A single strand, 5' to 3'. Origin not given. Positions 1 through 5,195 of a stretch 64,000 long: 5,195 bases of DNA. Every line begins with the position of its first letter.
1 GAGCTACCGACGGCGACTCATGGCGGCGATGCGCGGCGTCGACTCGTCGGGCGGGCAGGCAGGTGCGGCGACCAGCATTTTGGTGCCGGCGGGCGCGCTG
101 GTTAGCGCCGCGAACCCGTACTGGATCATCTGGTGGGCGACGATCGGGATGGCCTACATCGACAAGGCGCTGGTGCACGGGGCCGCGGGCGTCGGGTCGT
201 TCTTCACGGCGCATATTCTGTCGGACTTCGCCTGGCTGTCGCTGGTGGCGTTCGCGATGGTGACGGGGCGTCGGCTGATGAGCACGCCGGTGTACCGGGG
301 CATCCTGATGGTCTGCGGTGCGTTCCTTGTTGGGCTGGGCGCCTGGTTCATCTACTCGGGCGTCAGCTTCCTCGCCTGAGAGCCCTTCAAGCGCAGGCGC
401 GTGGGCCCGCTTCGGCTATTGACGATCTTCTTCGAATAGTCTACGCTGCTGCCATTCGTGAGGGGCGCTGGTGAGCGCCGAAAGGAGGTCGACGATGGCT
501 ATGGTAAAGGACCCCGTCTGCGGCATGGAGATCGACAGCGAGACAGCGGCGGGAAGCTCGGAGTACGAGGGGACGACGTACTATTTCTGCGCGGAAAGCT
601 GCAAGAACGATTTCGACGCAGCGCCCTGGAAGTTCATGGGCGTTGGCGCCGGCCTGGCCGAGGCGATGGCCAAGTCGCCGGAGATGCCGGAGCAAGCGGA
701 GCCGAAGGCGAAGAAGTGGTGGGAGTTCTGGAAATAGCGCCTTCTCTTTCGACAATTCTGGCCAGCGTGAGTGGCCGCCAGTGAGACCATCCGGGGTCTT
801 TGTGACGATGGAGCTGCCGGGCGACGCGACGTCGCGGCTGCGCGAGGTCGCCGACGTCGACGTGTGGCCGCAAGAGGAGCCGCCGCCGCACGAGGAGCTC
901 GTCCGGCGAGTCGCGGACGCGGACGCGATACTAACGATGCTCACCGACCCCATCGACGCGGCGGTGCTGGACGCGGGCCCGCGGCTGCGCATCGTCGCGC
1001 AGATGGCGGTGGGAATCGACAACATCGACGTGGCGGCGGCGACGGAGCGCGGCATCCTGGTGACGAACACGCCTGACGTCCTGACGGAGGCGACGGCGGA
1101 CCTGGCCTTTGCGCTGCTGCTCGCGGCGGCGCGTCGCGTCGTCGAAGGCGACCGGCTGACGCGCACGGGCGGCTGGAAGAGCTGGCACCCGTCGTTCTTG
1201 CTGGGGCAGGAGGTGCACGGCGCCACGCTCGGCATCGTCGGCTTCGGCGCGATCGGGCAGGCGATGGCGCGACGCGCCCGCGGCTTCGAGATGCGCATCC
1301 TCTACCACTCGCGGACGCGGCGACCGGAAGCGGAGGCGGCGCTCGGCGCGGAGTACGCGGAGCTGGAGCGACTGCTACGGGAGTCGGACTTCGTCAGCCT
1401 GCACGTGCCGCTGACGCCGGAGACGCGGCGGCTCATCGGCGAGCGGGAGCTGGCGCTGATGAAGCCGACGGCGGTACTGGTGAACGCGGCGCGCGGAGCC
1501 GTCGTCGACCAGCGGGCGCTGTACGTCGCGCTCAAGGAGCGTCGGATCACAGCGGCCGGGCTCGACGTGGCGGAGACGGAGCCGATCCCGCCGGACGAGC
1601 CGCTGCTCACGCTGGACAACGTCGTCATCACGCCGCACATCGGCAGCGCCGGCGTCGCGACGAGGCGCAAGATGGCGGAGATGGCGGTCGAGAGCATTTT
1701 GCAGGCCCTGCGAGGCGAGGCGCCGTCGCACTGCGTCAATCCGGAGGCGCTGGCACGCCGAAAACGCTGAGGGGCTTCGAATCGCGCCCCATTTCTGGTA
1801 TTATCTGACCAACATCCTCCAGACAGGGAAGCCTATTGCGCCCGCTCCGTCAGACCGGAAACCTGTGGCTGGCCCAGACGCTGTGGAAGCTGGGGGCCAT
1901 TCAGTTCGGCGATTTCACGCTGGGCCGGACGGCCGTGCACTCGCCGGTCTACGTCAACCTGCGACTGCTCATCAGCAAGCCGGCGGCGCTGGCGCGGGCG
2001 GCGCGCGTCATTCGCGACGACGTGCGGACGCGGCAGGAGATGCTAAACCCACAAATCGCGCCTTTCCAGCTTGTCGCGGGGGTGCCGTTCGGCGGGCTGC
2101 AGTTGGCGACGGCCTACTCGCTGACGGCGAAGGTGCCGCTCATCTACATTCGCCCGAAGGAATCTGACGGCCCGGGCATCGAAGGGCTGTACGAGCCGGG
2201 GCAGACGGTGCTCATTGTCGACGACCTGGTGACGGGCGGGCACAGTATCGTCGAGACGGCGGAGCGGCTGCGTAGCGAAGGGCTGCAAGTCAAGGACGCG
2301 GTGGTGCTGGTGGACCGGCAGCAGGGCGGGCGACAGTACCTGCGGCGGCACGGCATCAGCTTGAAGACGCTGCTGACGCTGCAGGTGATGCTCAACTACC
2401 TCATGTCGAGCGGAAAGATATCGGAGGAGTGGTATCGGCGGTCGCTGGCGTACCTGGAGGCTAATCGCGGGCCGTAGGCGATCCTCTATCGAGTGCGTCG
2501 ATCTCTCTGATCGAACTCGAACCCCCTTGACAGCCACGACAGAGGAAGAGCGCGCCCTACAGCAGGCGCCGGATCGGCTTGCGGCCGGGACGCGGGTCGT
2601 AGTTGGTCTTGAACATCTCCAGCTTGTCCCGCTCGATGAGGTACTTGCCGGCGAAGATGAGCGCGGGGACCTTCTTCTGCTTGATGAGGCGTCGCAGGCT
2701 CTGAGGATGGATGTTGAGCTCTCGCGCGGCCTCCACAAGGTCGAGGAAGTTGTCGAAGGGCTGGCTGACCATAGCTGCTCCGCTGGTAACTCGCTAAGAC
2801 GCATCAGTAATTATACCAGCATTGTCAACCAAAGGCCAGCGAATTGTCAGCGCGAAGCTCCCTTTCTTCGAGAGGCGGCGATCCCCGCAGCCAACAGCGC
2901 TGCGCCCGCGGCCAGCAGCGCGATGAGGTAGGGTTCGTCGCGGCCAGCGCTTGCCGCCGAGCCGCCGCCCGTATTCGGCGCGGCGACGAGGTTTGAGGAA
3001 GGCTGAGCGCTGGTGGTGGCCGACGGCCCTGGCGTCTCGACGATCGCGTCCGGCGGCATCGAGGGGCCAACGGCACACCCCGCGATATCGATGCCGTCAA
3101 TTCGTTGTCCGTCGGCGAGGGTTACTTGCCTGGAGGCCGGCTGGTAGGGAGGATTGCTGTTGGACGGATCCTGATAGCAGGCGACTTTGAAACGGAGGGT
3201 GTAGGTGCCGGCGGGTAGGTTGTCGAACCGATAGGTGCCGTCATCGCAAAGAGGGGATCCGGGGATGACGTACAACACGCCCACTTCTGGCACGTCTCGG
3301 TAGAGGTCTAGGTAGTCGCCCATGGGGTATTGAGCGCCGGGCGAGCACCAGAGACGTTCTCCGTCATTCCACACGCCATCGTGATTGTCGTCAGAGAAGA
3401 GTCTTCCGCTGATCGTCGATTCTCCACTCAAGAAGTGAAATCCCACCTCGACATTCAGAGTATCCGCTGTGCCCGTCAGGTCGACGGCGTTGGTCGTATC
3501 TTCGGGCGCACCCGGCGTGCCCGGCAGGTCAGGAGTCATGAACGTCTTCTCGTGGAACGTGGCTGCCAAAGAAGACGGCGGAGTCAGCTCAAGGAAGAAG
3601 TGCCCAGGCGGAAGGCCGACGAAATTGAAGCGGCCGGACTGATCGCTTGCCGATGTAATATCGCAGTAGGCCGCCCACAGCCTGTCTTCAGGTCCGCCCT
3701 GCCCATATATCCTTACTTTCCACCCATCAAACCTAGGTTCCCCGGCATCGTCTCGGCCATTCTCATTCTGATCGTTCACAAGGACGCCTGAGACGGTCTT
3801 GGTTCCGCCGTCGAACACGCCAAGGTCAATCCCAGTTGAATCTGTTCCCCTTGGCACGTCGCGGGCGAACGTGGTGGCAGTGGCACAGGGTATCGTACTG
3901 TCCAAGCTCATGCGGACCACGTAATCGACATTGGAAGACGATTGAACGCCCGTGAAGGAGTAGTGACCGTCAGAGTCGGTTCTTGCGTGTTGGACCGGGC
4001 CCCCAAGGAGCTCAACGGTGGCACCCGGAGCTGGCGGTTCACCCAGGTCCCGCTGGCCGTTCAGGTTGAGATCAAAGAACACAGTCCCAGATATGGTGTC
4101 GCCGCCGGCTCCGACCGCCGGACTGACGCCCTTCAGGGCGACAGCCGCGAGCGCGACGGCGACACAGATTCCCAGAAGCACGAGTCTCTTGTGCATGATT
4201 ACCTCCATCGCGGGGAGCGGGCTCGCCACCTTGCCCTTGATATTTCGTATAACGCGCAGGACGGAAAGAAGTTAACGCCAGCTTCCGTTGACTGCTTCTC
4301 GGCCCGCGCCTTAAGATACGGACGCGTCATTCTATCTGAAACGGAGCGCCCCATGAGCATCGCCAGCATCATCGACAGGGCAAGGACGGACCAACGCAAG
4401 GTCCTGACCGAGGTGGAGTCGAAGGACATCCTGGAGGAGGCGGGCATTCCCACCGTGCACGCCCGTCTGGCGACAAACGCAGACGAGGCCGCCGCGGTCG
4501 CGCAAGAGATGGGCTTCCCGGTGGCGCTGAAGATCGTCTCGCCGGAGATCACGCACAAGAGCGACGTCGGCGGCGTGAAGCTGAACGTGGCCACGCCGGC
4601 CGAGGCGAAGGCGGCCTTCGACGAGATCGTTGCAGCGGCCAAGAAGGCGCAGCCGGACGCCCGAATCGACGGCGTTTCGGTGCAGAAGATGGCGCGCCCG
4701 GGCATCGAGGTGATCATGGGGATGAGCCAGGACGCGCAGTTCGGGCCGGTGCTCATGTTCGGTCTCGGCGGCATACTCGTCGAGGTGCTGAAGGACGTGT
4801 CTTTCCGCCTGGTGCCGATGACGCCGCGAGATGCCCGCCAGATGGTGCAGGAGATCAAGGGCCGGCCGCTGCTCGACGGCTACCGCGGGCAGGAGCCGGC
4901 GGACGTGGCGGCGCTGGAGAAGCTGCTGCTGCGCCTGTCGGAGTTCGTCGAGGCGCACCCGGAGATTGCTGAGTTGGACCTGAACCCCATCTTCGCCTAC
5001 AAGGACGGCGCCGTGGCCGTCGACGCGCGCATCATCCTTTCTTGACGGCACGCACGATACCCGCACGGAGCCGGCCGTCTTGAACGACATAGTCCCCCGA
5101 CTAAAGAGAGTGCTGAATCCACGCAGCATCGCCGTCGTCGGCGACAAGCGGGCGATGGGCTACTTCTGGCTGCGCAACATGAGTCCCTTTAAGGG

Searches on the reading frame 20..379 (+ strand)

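Call 83: search_protein_families(library=pfam, proteins=[window:20-379:+], max_evalue=0.00001)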
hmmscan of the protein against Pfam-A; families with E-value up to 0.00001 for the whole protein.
window:20-379:+ (119 aa): 1 family
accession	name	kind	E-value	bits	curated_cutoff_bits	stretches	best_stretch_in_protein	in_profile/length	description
PF01810.24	LysE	-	6.3e-16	58.9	25.6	1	19-114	97-193/193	LysE type translocator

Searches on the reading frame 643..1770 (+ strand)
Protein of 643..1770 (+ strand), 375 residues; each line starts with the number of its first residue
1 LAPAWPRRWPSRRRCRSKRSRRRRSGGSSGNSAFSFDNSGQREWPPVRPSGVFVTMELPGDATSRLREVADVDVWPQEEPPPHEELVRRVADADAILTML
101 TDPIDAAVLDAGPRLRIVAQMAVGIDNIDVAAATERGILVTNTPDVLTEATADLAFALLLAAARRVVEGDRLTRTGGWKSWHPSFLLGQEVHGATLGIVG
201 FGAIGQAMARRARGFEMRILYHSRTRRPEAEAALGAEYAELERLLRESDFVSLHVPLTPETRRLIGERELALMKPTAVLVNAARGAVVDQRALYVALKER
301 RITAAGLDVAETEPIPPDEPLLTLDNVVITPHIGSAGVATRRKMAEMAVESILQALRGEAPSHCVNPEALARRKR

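Call 83: search_protein_families(library=pfam, proteins=[window:643-1770:+], max_evalue=0.00001)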
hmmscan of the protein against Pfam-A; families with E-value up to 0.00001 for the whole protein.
window:643-1770:+ (375 aa): 2 families
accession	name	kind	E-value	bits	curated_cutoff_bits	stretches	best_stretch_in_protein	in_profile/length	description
PF02826.25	2-Hacid_dh_C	-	8.9e-69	230.9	25.1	1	156-334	1-178/178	D-isomer specific 2-hydroxyacid dehydrogenase, NAD binding domain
PF00389.36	2-Hacid_dh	-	2e-34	118.6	24.6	1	54-366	3-134/134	D-isomer specific 2-hydroxyacid dehydrogenase, catalytic domain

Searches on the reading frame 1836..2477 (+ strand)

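Call 83: search_protein_families(library=pfam, proteins=[window:1836-2477:+], max_evalue=0.00001)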
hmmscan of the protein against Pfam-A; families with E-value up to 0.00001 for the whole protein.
window:1836-2477:+ (213 aa): 1 family
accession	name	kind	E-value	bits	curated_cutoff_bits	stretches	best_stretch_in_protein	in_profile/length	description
PF00156.33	Pribosyltran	-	8.6e-10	38.6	26.3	1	79-164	32-129/158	Phosphoribosyl transferase domain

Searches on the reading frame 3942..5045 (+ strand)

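Call 83: search_protein_families(library=pfam, proteins=[window:3942-5045:+], max_evalue=0.00001)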
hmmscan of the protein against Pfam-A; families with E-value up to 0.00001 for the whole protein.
window:3942-5045:+ (367 aa): 1 family
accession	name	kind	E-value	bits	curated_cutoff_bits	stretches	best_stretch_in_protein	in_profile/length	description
PF13549.11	ATP-grasp_5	-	1.4e-90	303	27.6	1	147-366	2-221/221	ATP-grasp domain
